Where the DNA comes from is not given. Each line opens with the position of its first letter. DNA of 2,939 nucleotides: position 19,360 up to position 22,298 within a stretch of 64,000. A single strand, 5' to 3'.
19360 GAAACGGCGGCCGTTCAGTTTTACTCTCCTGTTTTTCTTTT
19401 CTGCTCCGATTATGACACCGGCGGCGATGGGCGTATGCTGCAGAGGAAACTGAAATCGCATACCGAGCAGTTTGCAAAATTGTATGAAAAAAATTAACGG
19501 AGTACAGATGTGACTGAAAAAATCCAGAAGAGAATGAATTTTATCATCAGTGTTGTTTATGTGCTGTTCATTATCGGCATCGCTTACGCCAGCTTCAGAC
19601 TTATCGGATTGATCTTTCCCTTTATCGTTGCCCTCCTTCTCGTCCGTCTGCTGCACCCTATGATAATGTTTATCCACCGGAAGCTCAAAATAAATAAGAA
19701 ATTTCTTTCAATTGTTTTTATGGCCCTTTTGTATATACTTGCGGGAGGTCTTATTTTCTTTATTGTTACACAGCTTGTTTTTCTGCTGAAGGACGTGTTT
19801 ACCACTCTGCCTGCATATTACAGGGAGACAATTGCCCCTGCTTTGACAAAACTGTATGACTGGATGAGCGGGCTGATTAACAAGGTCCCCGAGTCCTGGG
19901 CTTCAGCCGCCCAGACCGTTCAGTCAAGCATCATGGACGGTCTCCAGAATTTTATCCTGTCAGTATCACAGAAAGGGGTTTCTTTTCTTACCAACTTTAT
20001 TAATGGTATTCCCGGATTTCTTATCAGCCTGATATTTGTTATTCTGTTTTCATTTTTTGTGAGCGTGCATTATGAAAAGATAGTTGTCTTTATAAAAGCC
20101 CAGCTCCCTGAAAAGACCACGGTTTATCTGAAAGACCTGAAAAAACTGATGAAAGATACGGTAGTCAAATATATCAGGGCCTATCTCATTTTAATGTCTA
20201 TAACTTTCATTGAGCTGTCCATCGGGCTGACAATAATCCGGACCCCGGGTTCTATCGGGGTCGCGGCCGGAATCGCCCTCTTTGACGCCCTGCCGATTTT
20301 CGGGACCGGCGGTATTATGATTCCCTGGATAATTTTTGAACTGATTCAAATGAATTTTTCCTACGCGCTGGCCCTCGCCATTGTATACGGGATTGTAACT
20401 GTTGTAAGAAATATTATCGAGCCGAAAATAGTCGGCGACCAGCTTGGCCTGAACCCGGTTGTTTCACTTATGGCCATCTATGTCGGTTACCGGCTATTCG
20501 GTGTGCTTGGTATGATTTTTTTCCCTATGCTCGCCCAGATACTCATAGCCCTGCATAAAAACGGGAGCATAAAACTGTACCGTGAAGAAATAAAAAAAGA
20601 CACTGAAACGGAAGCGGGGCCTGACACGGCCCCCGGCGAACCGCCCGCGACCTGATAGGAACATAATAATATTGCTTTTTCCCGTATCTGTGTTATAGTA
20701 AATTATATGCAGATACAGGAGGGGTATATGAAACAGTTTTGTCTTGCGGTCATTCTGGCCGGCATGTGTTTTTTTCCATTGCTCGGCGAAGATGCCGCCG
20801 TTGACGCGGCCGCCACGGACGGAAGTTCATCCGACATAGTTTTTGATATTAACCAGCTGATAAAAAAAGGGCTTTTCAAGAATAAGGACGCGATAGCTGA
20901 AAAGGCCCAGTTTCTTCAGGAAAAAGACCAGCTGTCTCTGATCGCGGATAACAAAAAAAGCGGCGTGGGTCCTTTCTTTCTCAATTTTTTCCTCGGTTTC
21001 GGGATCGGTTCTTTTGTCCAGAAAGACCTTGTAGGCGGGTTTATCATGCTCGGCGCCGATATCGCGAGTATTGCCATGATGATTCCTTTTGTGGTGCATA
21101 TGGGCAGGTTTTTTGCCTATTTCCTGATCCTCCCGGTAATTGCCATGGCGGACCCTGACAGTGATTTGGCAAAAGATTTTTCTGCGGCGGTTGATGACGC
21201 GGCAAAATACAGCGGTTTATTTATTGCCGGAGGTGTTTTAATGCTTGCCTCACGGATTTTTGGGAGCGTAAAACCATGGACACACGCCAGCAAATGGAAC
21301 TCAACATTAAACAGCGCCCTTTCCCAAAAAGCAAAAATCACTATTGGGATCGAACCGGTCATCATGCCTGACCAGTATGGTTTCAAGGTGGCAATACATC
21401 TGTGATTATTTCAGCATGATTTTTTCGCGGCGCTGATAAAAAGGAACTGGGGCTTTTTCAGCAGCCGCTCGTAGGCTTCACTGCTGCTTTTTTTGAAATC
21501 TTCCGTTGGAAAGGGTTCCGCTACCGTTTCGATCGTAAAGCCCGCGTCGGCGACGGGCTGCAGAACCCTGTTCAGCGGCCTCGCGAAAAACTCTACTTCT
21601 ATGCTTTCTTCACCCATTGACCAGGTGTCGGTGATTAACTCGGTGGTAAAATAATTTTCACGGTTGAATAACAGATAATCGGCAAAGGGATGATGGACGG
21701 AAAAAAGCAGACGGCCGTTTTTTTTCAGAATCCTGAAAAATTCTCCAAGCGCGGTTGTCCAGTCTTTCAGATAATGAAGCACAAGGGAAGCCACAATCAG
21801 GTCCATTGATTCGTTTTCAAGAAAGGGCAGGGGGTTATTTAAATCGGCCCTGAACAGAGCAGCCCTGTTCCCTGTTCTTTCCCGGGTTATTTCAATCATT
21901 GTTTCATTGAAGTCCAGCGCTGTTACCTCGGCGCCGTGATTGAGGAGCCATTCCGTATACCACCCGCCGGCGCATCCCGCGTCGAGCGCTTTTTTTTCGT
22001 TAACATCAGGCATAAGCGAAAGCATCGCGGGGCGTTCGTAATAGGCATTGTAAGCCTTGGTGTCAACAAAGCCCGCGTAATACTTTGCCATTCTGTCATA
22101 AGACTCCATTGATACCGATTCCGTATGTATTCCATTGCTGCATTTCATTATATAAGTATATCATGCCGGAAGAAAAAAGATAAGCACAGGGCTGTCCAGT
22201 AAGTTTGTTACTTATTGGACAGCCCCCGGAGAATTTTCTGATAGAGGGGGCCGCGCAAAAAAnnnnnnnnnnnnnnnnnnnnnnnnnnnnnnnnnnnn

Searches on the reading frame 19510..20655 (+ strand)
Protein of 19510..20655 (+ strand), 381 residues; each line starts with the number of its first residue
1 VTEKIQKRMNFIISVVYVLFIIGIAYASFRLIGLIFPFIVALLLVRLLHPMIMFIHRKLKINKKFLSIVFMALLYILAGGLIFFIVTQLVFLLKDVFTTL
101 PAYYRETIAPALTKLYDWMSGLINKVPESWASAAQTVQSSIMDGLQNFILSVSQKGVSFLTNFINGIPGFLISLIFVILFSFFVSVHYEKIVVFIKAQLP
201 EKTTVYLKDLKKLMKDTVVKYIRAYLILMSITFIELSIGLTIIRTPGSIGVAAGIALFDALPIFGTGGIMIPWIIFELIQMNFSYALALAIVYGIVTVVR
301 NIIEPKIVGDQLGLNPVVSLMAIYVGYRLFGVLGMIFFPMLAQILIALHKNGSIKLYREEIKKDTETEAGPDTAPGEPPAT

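Call 69: search_protein_families(library=pfam, proteins=[window:19510-20655:+], max_evalue=0.0001)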
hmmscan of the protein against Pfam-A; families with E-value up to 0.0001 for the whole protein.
window:19510-20655:+ (381 aa): 1 family
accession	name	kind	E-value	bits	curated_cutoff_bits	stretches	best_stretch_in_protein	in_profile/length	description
PF01594.21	AI-2E_transport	-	1.3e-37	130.1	34.3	1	18-348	4-322/327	AI-2E family transporter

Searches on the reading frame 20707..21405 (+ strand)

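Call 69: search_protein_families(library=pfam, proteins=[window:20707-21405:+], max_evalue=0.0001)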
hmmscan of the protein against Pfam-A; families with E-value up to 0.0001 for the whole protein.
window:20707-21405:+ (232 aa): 1 family
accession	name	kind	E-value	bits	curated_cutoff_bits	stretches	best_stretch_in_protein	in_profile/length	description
PF05628.17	Borrelia_P13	-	3.6e-12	46.9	25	1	83-207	8-111/138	Borrelia membrane protein P13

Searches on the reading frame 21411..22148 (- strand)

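Call 69: search_protein_families(library=pfam, proteins=[window:21411-22148:-], max_evalue=0.0001)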
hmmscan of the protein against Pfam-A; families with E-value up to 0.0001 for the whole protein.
window:21411-22148:- (245 aa): 7 families
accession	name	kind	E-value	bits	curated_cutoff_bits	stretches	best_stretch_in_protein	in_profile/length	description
PF08241.18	Methyltransf_11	-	8.7e-22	78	21.2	1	55-149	1-95/95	Methyltransferase domain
PF13649.12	Methyltransf_25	-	1.4e-17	64.5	27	1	55-145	2-97/97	Methyltransferase domain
PF08242.18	Methyltransf_12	-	2.9e-16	60.4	30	1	55-147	1-98/98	Methyltransferase domain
PF13489.12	Methyltransf_23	-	1.8e-14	54.2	27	1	48-154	20-121/164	Methyltransferase domain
PF13847.12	Methyltransf_31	-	1.4e-11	44.8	27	1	51-153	4-113/145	Methyltransferase domain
PF05401.17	NodS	-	1.2e-08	35.5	24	1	47-150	40-145/201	Nodulation protein S (NodS)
PF01209.24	Ubie_methyltran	-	5.5e-08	32.9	20.1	1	42-148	39-150/233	ubiE/COQ5 methyltransferase family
